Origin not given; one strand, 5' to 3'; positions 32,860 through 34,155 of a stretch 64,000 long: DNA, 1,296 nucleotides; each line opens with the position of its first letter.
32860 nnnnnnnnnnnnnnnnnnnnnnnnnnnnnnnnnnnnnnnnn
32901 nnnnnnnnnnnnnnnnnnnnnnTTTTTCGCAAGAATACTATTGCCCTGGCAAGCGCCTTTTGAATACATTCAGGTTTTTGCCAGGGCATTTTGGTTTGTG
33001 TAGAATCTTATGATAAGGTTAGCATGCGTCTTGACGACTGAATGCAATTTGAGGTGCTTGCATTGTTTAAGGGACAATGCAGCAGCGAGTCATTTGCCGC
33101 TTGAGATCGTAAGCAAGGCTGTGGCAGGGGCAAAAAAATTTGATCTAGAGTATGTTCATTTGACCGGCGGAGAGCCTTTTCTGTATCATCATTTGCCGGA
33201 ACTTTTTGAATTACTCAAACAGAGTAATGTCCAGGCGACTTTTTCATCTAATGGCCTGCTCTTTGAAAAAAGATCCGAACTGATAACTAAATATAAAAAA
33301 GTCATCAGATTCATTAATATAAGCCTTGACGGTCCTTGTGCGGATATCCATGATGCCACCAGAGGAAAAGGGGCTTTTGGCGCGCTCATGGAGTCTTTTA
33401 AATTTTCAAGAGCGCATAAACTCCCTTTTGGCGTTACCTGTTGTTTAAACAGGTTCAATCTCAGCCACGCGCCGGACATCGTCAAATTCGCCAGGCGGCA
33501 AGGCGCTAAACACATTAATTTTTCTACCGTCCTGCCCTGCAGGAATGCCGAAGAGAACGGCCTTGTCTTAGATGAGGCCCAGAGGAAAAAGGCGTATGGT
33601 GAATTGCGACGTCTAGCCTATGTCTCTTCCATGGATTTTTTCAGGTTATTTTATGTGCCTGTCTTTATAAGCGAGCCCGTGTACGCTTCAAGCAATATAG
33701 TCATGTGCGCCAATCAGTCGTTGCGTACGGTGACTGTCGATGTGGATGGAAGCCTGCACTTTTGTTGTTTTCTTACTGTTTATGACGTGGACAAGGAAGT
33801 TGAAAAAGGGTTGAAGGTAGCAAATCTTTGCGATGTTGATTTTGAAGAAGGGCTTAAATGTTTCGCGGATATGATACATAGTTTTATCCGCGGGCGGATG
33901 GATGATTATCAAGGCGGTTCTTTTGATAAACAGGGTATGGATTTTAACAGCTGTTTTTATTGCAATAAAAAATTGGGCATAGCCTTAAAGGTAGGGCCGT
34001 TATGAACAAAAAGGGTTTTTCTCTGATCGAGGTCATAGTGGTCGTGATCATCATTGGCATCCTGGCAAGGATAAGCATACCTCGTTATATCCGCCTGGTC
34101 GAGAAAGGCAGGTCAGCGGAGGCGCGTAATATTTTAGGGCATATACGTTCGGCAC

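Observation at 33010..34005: A radical SAM/SPASM-like enzyme is embedded between pilin genes and translationally coupled to one: a candidate pilin maturase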

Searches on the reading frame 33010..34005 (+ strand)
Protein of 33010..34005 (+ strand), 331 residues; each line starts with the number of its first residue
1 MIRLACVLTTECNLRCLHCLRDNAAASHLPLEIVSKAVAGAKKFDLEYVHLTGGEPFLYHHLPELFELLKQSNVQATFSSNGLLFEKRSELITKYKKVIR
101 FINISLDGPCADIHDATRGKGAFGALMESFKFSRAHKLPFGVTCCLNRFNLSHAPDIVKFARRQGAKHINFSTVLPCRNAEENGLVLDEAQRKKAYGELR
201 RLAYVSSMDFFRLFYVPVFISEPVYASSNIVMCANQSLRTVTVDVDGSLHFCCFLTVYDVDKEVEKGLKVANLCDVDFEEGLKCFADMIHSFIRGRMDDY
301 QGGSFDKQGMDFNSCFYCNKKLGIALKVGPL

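Call 3: search_protein_families(library=pfam, proteins=[window:33010-34005:+], max_evalue=0.01)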
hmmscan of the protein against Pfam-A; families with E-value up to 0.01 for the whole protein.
window:33010-34005:+ (331 aa): 2 families
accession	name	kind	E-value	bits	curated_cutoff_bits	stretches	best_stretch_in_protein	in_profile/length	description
PF04055.27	Radical_SAM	-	1.6e-17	64.6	29.5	1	8-161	3-166/166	Radical SAM superfamily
PF13353.11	Fer4_12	-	4e-06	27.6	22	1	6-110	9-117/137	4Fe-4S single cluster domain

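Call 4: search_protein_families(library=ncbifam, proteins=[window:33010-34005:+], max_evalue=0.01)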
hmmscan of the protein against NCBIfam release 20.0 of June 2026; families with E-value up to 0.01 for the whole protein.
window:33010-34005:+ (331 aa): 62 families (the best 25 are shown)
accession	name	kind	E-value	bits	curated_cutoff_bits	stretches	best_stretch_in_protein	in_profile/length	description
TIGR04317.1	W_rSAM_matur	equivalog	6e-19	68.3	380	1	6-252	8-255/349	tungsten cofactor oxidoreductase radical SAM maturase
TIGR04251.1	SCM_rSAM_ScmF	equivalog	6.9e-19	68.4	400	1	7-180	9-188/353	SynChlorMet cassette radical SAM/SPASM protein ScmF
TIGR03962.1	mycofact_rSAM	equivalog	8e-18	64.7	265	1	3-254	13-261/339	mycofactocin radical SAM maturase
TIGR04250.1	SCM_rSAM_ScmE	equivalog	8e-18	64.5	400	1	8-197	9-204/358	SynChlorMet cassette radical SAM/SPASM protein ScmE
TIGR02668.1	moaA_archaeal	equivalog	1.5e-17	63.5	325.25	1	4-256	12-269/303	GTP 3',8-cyclase MoaA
TIGR04545.1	rSAM_ahbD_hemeb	equivalog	2.9e-17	63.2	500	1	5-181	3-182/339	heme b synthase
TIGR04054.1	rSAM_NirJ1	equivalog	4.7e-17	61.7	650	1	8-171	42-207/387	putative heme d1 biosynthesis radical SAM protein NirJ1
NF050035.1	rSAM_WgK_link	exception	1e-16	60.9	650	1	7-199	14-206/367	radical SAM/SPASM peptide maturase WgkB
TIGR04546.1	rSAM_ahbC_deAc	equivalog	3.6e-16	59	650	1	8-172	45-211/390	12,18-didecarboxysiroheme deacetylase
TIGR04051.1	rSAM_NirJ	equivalog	6.9e-16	58.1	515.45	1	8-173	8-175/354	heme d1 biosynthesis radical SAM protein NirJ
NF049973.1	radical_Rv1681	equivalog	2.5e-15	56.2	380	1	10-135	80-208/326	Rv1681 family radical SAM protein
NF001199.0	PRK00164.2-1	equivalog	2.7e-15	56.3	231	1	6-255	16-270/308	GTP 3',8-cyclase MoaA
TIGR04053.2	TIGR04053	equivalog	5.3e-15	55.5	395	1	8-176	14-188/366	TIGR04053 family radical SAM/SPASM domain-containing protein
TIGR02666.1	moaA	equivalog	6.7e-15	54.9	284.05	1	7-180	15-198/336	GTP 3',8-cyclase MoaA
TIGR04303.1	GeoRSP_rSAM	equivalog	3.4e-14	53.1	400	1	8-196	11-201/325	GeoRSP system radical SAM/SPASM protein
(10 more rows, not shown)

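Call 6: find_homologous_proteins(query=window:33010-34005:+, max_evalue=0.001)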
Query window:33010-34005:+ (331 aa): 65 proteins with E <= 0.001 among 1215 candidates.
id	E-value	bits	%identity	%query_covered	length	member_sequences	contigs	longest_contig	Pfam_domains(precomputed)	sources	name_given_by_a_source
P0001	7.9e-213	724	100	95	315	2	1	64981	PF04055.28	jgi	-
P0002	4.0e-169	580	77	98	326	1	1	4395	PF04055.28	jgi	jgi:MoaA/NifB/PqqE/SkfB family radical SAM enzyme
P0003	1.5e-168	578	76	98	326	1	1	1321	PF04055.28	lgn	-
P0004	5.0e-139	481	64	98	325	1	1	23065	PF04055.28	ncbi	-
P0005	2.0e-121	423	57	98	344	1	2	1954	PF04055.28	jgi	jgi:MoaA/NifB/PqqE/SkfB family radical SAM enzyme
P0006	6.6e-121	422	57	98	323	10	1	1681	PF04055.28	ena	-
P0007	1.2e-120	421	57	99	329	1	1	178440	PF04055.28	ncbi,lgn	-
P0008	2.3e-119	416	56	98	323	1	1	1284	PF04055.28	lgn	-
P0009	5.4e-119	415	59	91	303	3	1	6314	PF04055.28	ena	-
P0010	2.8e-117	410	55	98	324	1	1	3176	PF04055.28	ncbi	-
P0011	1.4e-115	404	54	98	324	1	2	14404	PF04055.28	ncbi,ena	-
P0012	3.1e-114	400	56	97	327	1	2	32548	PF04055.28,PF13353.12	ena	-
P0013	2.2e-111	390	52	98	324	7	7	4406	PF04055.28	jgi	-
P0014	4.0e-111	389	51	98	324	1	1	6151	PF04055.28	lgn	-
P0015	4.3e-111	389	52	98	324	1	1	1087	PF04055.28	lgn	-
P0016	3.5e-110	386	53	95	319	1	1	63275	PF04055.28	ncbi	ncbi:MAG: radical SAM protein [Candidatus Omnitrophota bacterium]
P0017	9.6e-110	385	53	98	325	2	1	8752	PF04055.28,PF13353.12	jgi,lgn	jgi:MoaA/NifB/PqqE/SkfB family radical SAM enzyme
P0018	2.7e-108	380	52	98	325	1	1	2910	PF04055.28,PF13353.12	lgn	-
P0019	1.0e-106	375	51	97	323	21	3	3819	PF04055.28,PF13353.12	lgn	-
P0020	1.1e-104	368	51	98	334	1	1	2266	PF04055.28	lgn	-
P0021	1.7e-103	364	50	97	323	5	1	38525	PF04055.28,PF13353.12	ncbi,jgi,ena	-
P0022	3.5e-103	363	49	97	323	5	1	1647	PF04055.28,PF13353.12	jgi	jgi:MoaA/NifB/PqqE/SkfB family radical SAM enzyme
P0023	7.0e-102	359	50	97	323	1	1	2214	PF04055.28,PF13353.12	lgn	-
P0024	5.6e-101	356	51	98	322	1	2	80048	PF04055.28,PF13353.12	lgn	-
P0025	3.1e-99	350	48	97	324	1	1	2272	PF04055.28,PF13353.12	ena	-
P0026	1.3e-97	345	48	98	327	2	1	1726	PF04055.28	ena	-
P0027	6.8e-96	339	48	90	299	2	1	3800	PF04055.28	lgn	-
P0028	3.8e-92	327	46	98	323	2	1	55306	PF04055.28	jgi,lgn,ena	-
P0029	1.6e-91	325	45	98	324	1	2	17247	PF04055.28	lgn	-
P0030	6.1e-90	320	48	90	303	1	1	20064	PF04055.28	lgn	-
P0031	5.6e-82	294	47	85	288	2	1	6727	PF04055.28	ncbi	-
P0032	4.3e-76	274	41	98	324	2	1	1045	PF04055.28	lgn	-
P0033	7.2e-63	231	39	97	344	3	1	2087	PF04055.28,PF13353.12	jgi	-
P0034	9.8e-56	207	34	96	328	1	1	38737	PF04055.28,PF13353.12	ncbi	ncbi:MAG: radical SAM protein [Candidatus Omnitrophota bacterium]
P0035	8.3e-46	175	32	95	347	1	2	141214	PF04055.28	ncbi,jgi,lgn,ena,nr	ncbi:MAG: radical SAM protein [Candidatus Omnitrophica bacterium]|nr:radical SAM protein [Candidatus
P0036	1.2e-25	108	27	98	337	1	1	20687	PF04055.28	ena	-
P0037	1.0e-17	82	25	94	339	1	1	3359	PF04055.28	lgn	-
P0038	6.2e-17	80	26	95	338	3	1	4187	PF04055.28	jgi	-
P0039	2.3e-15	75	30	65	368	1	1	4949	PF04055.28,PF13353.12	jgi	jgi:SynChlorMet cassette radical SAM/SPASM protein ScmF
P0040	5.1e-15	74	23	97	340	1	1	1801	PF04055.28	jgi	jgi:MoaA/NifB/PqqE/SkfB family radical SAM enzyme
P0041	7.3e-15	73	25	95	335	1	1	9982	PF04055.28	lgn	-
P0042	2.3e-14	71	25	95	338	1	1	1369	PF04055.28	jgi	jgi:MoaA/NifB/PqqE/SkfB family radical SAM enzyme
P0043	8.6e-14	70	27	85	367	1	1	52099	PF04055.28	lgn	-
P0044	3.7e-13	67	31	55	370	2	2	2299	PF04055.28,PF13353.12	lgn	-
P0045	7.6e-12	63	28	65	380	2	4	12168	PF04055.28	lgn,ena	-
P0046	9.5e-12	63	25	65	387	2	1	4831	PF13186.12,PF04055.28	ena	-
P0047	2.5e-11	61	25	72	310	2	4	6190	PF04055.28,PF13353.12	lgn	-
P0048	5.3e-11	60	29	65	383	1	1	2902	PF04055.28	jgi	jgi:SynChlorMet cassette radical SAM/SPASM protein ScmF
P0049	8.2e-11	60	26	95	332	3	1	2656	PF04055.28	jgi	-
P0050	1.6e-10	59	31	52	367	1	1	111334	PF13186.12,PF04055.28,PF13353.12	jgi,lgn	jgi:MoaA/NifB/PqqE/SkfB family radical SAM enzyme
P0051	6.9e-10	57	29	67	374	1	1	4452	PF04055.28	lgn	-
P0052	1.1e-8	53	29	51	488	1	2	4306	PF13186.12,PF04055.28,PF13353.12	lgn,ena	-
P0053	6.1e-8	50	34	38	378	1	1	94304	PF13186.12,PF04055.28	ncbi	ncbi:MAG: radical SAM protein [Armatimonadota bacterium]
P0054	4.1e-7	48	26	76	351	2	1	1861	PF04055.28,PF13353.12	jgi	jgi:radical SAM protein with 4Fe4S-binding SPASM domain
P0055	1.3e-6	46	29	50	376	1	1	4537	PF13186.12,PF04055.28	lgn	-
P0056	2.2e-5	42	27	51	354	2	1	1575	PF04055.28,PF13353.12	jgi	jgi:radical SAM protein with 4Fe4S-binding SPASM domain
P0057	2.3e-5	42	28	50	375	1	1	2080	PF13186.12,PF04055.28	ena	-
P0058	4.4e-5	41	29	50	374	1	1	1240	PF13186.12,PF04055.28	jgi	jgi:MoaA/NifB/PqqE/SkfB family radical SAM enzyme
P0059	5.5e-5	41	35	28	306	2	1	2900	PF13186.12,PF04055.28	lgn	-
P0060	9.0e-5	40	28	48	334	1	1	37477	PF04055.28,PF13353.12,PF06463.19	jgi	-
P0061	1.1e-4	40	28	51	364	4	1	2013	PF04055.28,PF13353.12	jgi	-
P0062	1.7e-4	39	26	74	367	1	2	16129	PF04055.28,PF13353.12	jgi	jgi:radical SAM protein with 4Fe4S-binding SPASM domain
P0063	1.8e-4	39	25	51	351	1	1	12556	PF04055.28,PF13353.12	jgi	jgi:radical SAM protein with 4Fe4S-binding SPASM domain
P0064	1.9e-4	39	28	49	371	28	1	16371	PF13186.12,PF04055.28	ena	-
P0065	4.4e-4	38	25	54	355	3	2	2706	PF04055.28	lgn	-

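Call 7: find_encoding_contigs(protein=P0007, flank=8000, max_places=2)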
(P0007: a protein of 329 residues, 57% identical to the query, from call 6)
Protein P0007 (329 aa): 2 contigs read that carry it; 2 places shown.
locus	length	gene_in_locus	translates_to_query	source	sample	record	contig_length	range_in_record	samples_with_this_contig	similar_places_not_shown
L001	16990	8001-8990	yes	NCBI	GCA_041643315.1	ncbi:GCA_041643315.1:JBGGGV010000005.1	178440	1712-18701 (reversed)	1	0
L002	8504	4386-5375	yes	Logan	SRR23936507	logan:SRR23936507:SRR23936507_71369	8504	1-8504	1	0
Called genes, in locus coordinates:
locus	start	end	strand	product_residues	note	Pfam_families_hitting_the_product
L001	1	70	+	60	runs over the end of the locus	PF12728:HTH_17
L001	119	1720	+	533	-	PF11104:PilM_2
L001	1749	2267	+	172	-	PF04350:PilO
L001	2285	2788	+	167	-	-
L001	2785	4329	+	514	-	PF03958:Secretin_N, PF00263:Secretin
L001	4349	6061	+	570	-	PF05157:MshEN, PF00437:T2SSE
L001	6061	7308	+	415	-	PF28597:T2SSF_N, PF00482:T2SSF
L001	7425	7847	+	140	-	PF07963:N_methyl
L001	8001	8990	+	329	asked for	PF04055:Radical_SAM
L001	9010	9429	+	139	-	PF07963:N_methyl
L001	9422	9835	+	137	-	PF07963:N_methyl (weak)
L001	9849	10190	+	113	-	PF07963:N_methyl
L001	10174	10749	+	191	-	-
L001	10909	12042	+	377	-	PF04055:Radical_SAM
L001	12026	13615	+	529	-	PF01875:Memo, PF01871:AMMECR1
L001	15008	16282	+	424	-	PF00919:UPF0004, PF04055:Radical_SAM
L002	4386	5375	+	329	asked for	PF04055:Radical_SAM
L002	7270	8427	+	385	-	PF04055:Radical_SAM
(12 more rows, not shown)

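Call 8: find_encoding_contigs(protein=P0016, flank=8000, max_places=2)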
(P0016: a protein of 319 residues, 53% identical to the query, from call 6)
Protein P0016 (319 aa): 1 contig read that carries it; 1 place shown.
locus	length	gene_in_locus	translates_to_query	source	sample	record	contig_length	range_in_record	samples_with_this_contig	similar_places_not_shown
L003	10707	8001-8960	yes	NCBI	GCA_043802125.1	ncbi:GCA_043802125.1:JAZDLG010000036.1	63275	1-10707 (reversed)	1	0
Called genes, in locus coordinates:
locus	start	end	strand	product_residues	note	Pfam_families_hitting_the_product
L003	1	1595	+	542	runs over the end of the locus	PF11104:PilM_2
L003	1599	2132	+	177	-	PF04350:PilO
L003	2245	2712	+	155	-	-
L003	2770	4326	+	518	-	PF03958:Secretin_N, PF00263:Secretin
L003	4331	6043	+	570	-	PF05157:MshEN, PF00437:T2SSE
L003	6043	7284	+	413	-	PF28597:T2SSF_N, PF00482:T2SSF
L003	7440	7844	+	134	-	PF07963:N_methyl, PF16734:Pilin_GH (weak)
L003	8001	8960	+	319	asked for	PF04055:Radical_SAM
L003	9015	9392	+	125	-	PF16734:Pilin_GH (weak)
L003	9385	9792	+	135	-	PF07963:N_methyl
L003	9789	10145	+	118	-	PF07963:N_methyl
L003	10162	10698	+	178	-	-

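Call 9: find_encoding_contigs(protein=P0035, flank=8000, max_places=2)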
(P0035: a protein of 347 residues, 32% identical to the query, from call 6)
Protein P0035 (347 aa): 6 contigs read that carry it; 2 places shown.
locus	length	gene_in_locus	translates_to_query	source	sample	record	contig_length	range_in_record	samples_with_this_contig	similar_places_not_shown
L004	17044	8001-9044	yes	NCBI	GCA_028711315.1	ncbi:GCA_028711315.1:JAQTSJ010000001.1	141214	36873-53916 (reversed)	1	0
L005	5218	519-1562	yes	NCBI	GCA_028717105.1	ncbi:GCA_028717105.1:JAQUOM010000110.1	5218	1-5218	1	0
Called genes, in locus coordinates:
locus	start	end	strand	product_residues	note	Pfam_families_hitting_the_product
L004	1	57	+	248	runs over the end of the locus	PF02673:BacA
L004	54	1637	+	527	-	PF00501:AMP-binding, PF13193:AMP-binding_C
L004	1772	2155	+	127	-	-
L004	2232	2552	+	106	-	-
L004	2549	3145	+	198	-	PF01726:LexA_DNA_bind, PF00717:Peptidase_S24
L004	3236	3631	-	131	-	-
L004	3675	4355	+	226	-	-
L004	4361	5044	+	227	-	-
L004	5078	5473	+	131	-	PF23198:PDE8A_N (weak), PF00072:Response_reg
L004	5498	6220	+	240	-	PF01740:STAS, PF13466:STAS_2 (weak), PF07238:PilZ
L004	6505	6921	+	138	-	PF08823:PG_binding_2, PF01471:PG_binding_1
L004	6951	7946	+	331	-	PF00691:OmpA, PF01476:LysM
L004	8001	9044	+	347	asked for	PF04055:Radical_SAM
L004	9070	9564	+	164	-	-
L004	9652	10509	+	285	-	PF13485:Peptidase_MA_2 (weak)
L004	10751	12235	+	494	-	PF00072:Response_reg, PF00165:HTH_AraC, PF12833:HTH_18, PF00165:HTH_AraC (weak), PF02518:HATPase_c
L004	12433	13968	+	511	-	PF17767:NAPRTase_N, PF17956:NAPRTase_C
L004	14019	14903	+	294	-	PF00578:AhpC-TSA, PF08534:Redoxin, PF01329:Pterin_4a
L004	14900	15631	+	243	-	PF01863:YgjP-like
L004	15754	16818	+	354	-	PF21088:MS_channel_1st (weak), PF00924:MS_channel_2nd, PF21082:MS_channel_3rd (weak)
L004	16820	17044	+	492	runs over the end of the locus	PF00982:Glyco_transf_20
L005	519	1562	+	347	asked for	PF04055:Radical_SAM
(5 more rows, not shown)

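Call 11: find_encoding_contigs(protein=P0034, flank=8000, max_places=1)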
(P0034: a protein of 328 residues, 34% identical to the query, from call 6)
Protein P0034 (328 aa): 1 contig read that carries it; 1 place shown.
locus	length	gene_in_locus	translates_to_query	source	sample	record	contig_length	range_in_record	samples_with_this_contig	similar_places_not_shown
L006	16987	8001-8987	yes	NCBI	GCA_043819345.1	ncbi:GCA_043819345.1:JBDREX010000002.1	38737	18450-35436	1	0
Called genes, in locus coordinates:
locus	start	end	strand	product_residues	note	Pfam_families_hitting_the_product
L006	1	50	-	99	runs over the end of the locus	-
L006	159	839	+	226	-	-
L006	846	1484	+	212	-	-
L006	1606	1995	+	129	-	PF00072:Response_reg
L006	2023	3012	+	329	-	PF01073:3Beta_HSD, PF01370:Epimerase, PF02719:Polysacc_synt_2, PF16363:GDP_Man_Dehyd, PF07993:NAD_binding_4, PF02719:Polysacc_synt_2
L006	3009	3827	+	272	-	PF19413:YaiO (weak)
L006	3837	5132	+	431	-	PF13646:HEAT_2, PF03130:HEAT_PBS (faint), PF02985:HEAT (faint), PF13513:HEAT_EZ (faint), PF13646:HEAT_2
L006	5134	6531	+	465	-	PF13506:Glyco_transf_21 (faint), PF00535:Glycos_transf_2, PF10111:Glyco_tranf_2_2 (faint), PF13641:Glyco_tranf_2_3 (weak), PF03142:Chitin_synth_2 (faint), PF13632:Glyco_trans_2_3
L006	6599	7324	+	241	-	PF01740:STAS, PF13466:STAS_2 (weak), PF07238:PilZ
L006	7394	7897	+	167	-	PF01471:PG_binding_1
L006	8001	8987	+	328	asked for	PF04055:Radical_SAM, PF13353:Fer4_12 (weak)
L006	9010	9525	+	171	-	-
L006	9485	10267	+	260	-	PF01863:YgjP-like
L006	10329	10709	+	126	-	PF02629:CoA_binding, PF13380:CoA_binding_2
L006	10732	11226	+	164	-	PF04461:YajQ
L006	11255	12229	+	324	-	PF05170:AsmA, PF05359:DUF748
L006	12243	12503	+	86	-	PF01713:Smr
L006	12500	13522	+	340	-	-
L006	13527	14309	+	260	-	-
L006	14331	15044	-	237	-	PF18936:DUF5684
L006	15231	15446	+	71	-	PF12843:QSregVF_b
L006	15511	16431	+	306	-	PF00359:PTS_EIIA_2, PF00571:CBS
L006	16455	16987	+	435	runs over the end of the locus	PF00939:Na_sulph_symp, PF02040:ArsB, PF03600:CitMHS, PF06450:NhaB, PF03600:CitMHS (weak)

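Call 12: find_encoding_contigs(protein=P0028, flank=8000, max_places=1)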
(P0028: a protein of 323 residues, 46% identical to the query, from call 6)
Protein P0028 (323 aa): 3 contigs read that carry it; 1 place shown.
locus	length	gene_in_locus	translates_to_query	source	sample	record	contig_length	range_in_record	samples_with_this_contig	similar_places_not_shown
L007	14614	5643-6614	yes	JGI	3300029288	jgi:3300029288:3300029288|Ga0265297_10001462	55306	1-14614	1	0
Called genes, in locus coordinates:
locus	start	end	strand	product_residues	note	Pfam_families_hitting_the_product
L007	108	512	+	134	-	-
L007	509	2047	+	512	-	PF07660:STN (faint), PF03958:Secretin_N (weak), PF00263:Secretin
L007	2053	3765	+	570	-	PF05157:MshEN, PF00437:T2SSE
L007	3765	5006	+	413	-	PF28597:T2SSF_N, PF00482:T2SSF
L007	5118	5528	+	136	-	PF07963:N_methyl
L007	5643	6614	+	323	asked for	PF04055:Radical_SAM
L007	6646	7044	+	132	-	PF07963:N_methyl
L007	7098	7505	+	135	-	PF07963:N_methyl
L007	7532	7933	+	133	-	PF07963:N_methyl (weak)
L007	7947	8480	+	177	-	-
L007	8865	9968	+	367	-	PF04055:Radical_SAM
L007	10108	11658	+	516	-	PF01875:Memo, PF01871:AMMECR1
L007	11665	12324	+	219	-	PF02683:DsbD_TM, PF13386:DsbD_2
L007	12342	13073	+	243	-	PF20260:PUA_4, PF04452:Methyltrans_RNA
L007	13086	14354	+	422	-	PF00919:UPF0004, PF04055:Radical_SAM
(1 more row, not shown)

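Call 13: find_encoding_contigs(protein=P0024, flank=8000, max_places=1)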
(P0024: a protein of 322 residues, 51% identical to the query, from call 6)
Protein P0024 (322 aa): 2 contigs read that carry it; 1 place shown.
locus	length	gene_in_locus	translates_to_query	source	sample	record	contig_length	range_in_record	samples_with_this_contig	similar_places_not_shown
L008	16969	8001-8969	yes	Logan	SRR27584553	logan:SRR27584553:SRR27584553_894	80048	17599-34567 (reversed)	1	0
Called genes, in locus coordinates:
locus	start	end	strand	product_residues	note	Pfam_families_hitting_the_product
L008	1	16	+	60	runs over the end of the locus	PF12728:HTH_17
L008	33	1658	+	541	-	PF11104:PilM_2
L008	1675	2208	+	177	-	PF04350:PilO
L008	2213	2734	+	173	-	-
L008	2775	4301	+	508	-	PF03958:Secretin_N, PF00263:Secretin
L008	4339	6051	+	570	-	PF05157:MshEN, PF00437:T2SSE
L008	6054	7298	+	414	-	PF28597:T2SSF_N, PF00482:T2SSF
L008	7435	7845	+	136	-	PF07963:N_methyl, PF16734:Pilin_GH (weak)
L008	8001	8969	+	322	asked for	PF04055:Radical_SAM, PF13353:Fer4_12 (weak)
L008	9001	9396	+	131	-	PF07963:N_methyl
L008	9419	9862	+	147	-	PF07963:N_methyl (weak)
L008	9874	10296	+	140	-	PF07963:N_methyl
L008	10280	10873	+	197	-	-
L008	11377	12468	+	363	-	PF04055:Radical_SAM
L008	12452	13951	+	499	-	PF01875:Memo, PF01871:AMMECR1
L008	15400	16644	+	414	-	PF00919:UPF0004, PF04055:Radical_SAM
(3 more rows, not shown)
